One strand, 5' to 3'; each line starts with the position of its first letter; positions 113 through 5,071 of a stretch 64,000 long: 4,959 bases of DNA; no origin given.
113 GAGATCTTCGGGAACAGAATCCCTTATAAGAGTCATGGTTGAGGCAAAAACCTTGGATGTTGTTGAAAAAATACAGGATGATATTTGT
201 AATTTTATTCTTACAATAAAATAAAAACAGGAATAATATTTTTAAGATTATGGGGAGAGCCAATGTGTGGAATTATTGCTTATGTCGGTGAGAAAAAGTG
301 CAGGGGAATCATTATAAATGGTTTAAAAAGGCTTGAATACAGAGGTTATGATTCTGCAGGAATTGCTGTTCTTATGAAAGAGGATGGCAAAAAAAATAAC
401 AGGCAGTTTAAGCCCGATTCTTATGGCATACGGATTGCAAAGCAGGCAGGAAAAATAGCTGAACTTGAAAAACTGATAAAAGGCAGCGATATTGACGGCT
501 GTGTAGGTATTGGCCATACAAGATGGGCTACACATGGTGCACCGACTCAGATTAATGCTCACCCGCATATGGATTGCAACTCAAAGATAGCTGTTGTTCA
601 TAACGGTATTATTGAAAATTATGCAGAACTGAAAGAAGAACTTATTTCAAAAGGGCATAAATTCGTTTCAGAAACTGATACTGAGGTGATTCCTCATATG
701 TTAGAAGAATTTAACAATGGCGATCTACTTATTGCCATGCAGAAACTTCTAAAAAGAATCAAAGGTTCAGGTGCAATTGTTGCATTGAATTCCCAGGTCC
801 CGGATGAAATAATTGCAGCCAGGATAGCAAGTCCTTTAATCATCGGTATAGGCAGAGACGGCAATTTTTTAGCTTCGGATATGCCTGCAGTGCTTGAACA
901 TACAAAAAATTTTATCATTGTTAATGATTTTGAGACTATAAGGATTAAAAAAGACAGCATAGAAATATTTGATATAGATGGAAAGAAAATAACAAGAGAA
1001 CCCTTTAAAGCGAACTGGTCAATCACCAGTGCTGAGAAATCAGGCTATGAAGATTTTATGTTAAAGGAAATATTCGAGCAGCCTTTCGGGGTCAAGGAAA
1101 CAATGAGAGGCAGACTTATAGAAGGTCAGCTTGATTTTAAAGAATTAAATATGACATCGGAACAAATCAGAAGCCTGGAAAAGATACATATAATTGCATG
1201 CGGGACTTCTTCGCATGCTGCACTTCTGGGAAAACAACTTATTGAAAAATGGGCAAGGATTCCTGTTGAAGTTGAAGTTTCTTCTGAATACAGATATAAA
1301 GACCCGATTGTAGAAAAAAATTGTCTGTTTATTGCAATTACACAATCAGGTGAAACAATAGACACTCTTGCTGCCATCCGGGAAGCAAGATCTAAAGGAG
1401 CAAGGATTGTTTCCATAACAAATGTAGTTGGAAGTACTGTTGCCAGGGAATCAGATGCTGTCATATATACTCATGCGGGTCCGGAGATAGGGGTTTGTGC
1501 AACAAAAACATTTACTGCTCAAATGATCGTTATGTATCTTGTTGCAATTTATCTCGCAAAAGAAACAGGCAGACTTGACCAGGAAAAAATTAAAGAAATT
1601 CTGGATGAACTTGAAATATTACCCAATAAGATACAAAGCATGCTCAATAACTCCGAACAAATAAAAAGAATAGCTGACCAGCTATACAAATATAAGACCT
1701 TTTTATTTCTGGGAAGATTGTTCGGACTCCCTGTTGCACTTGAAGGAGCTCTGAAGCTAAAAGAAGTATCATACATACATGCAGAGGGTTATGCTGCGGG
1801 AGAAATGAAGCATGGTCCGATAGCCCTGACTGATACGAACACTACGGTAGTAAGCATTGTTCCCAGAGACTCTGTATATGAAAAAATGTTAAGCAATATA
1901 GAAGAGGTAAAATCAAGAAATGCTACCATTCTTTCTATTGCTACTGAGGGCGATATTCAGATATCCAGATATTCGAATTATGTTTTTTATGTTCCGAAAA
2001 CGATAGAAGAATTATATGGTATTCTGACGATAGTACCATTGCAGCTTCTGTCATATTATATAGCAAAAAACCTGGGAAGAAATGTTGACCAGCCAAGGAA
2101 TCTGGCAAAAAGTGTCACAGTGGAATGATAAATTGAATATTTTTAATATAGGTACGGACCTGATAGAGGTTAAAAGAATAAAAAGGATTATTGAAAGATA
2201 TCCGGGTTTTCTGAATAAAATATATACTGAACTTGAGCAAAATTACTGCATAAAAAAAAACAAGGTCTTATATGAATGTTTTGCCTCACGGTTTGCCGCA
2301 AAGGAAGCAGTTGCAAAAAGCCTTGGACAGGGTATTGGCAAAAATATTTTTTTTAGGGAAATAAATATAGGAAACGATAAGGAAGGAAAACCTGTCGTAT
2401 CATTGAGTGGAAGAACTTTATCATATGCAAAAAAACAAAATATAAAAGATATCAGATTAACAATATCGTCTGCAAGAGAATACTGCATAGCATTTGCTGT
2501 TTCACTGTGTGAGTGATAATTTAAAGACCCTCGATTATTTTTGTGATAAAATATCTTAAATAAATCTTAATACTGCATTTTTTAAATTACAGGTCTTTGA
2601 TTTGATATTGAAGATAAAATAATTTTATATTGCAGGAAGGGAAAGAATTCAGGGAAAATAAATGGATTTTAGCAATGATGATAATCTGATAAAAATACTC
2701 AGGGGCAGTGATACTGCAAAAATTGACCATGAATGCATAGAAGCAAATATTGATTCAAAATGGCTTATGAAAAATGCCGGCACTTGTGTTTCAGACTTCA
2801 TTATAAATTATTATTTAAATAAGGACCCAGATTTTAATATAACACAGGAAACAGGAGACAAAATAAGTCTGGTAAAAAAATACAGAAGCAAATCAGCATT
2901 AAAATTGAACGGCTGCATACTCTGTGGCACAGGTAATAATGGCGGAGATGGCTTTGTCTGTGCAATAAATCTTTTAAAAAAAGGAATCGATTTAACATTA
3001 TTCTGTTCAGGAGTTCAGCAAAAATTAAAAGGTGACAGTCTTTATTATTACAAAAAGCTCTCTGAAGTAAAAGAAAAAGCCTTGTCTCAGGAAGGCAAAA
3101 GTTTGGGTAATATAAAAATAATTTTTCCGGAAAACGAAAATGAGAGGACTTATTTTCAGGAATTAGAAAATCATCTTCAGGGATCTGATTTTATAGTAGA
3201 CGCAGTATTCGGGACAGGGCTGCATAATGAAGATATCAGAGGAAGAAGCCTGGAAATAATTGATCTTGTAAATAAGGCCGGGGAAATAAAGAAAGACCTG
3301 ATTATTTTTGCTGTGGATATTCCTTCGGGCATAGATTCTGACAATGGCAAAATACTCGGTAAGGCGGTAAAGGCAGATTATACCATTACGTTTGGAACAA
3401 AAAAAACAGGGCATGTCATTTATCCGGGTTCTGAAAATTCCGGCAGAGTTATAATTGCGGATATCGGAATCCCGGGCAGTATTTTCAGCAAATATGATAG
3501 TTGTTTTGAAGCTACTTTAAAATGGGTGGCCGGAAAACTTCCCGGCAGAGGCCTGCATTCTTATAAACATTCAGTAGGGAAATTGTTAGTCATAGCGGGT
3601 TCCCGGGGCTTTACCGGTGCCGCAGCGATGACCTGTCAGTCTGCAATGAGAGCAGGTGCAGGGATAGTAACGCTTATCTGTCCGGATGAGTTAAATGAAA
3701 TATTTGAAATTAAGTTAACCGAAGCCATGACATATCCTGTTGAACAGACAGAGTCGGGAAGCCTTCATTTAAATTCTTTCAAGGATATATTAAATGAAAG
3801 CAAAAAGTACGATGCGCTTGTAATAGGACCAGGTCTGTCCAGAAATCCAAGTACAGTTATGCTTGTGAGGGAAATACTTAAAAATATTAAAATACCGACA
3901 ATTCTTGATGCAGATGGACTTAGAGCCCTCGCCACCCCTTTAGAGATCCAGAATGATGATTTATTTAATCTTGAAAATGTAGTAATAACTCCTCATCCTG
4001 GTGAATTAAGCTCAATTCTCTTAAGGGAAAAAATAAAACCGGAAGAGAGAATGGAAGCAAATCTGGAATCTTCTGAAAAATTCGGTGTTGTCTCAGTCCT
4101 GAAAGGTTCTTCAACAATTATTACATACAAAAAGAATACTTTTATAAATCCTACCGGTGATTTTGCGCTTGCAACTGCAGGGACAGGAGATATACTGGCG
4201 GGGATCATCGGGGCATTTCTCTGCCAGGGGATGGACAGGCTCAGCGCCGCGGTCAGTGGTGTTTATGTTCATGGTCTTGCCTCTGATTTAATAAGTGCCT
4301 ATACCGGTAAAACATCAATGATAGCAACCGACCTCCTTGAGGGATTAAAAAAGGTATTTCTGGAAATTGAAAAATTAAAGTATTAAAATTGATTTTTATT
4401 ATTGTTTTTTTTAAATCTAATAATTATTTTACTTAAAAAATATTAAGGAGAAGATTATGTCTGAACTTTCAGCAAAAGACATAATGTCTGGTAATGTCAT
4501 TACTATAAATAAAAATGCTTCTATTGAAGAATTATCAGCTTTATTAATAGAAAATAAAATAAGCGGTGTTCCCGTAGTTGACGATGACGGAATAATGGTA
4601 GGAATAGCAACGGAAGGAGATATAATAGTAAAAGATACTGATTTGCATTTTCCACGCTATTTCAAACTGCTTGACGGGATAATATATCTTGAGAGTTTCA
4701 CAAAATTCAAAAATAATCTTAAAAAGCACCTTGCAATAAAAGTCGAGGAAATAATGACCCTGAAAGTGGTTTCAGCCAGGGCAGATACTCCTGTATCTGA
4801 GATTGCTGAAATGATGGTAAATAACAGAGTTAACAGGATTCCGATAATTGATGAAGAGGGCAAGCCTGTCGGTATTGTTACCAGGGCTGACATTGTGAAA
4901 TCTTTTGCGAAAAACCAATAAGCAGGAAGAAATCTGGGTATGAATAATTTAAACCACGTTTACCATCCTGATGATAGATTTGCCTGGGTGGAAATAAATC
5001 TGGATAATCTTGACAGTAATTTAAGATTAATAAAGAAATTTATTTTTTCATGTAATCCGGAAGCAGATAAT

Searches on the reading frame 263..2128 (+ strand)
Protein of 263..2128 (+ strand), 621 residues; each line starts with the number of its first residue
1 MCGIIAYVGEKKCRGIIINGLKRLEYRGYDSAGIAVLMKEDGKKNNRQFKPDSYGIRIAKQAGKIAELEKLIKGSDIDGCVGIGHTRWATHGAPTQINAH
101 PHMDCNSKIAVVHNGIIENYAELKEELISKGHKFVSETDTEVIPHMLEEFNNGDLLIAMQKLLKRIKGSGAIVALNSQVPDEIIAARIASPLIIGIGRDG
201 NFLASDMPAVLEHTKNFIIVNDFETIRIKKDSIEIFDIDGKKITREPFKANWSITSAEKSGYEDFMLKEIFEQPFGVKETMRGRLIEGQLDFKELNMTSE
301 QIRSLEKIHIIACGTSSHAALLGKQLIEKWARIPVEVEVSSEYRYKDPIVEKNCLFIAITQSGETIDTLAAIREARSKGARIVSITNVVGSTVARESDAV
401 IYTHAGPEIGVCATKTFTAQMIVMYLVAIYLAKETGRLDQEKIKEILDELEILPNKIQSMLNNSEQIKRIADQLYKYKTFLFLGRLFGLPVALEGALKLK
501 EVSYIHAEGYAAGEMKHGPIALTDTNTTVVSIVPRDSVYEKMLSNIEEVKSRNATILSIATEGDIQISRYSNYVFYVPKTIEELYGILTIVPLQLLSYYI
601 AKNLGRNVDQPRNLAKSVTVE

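Call 50: search_protein_families(library=pfam, max_evalue=0.00001, proteins=[window:263-2128:+])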
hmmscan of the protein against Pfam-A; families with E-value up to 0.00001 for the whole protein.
window:263-2128:+ (621 aa): 3 families
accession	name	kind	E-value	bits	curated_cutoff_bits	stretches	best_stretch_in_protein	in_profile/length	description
PF01380.27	SIS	-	8.9e-54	181.3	25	2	302-429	2-130/131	SIS domain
PF13522.11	GATase_6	-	2.8e-18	66.6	27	1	78-197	9-121/130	Glutamine amidotransferase domain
PF13537.11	GATase_7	-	4.1e-14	53.1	25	1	99-211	13-122/123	Glutamine amidotransferase domain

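Call 89: find_encoding_contigs(protein=window:263-2128:+, flank=10000, max_places=2)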
Protein window:263-2128:+ (621 aa): 1 contig read that carries it; 1 place shown.
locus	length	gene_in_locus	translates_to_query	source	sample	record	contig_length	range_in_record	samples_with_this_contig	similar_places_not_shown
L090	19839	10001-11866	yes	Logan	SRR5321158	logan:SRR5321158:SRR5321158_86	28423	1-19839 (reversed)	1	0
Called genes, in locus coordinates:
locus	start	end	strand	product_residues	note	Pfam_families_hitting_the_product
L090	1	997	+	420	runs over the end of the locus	PF00344:SecY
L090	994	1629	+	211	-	PF00406:ADK, PF13207:AAA_17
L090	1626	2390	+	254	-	PF00557:Peptidase_M24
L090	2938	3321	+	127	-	PF00416:Ribosomal_S13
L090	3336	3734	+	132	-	PF00411:Ribosomal_S11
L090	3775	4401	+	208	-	PF00163:Ribosomal_S4, PF01479:S4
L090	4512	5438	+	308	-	PF01193:RNA_pol_L, PF01000:RNA_pol_A_bac, PF03118:RNA_pol_A_CTD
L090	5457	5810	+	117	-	PF01196:Ribosomal_L17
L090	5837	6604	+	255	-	PF01416:PseudoU_synth_1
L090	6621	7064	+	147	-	PF00572:Ribosomal_L13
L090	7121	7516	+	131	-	PF00380:Ribosomal_S9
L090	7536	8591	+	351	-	PF01168:Ala_racemase_N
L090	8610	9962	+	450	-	PF02878:PGM_PMM_I, PF02879:PGM_PMM_II, PF02880:PGM_PMM_III, PF00408:PGM_PMM_IV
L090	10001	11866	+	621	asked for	PF13522:GATase_6, PF13537:GATase_7, PF01380:SIS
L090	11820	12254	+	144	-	PF01648:ACPS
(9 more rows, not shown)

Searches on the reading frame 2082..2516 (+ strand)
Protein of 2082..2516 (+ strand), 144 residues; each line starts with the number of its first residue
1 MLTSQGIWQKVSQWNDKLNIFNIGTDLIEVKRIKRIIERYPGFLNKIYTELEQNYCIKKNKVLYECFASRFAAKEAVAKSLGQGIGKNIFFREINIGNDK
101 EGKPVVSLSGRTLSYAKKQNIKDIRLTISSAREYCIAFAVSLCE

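Call 50: search_protein_families(library=pfam, max_evalue=0.00001, proteins=[window:2082-2516:+])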
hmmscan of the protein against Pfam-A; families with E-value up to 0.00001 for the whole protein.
window:2082-2516:+ (144 aa): 1 family
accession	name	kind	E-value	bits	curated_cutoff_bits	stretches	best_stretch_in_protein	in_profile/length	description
PF01648.25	ACPS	-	1.4e-16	61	25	1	23-138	2-110/111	4'-phosphopantetheinyl transferase superfamily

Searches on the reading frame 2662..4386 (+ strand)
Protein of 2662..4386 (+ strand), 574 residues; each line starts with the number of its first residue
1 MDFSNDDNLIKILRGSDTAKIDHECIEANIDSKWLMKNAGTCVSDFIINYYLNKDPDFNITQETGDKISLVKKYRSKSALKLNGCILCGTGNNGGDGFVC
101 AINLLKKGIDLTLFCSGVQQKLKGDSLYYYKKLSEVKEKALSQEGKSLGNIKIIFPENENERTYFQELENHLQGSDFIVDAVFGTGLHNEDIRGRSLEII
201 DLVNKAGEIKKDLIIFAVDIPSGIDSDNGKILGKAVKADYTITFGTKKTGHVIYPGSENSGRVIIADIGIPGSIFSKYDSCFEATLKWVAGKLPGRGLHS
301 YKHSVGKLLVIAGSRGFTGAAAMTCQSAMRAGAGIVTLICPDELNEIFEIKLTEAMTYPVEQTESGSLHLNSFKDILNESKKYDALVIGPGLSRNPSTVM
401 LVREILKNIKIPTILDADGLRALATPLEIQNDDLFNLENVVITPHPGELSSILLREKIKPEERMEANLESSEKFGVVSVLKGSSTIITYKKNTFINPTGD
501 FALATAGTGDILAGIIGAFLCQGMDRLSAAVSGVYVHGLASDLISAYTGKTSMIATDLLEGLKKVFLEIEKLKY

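Call 50: search_protein_families(library=pfam, max_evalue=0.00001, proteins=[window:2662-4386:+])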
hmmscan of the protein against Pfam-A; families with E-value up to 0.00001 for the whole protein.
window:2662-4386:+ (574 aa): 2 families
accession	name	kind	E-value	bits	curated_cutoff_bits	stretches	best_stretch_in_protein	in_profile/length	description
PF01256.23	Carb_kinase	-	1e-52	179.5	27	1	308-561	1-239/242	NAD(P)H-hydrate dehydratase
PF03853.21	YjeF_N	-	2.2e-36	125.8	24.9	1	34-250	3-169/169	YjeF-related protein N-terminus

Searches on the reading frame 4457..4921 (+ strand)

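Call 50: search_protein_families(library=pfam, max_evalue=0.00001, proteins=[window:4457-4921:+])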
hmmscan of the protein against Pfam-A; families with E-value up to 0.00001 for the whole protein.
window:4457-4921:+ (154 aa): 1 family
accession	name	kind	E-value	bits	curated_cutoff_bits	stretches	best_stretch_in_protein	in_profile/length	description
PF00571.33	CBS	-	1.8e-32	111.9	24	2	96-150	1-55/57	CBS domain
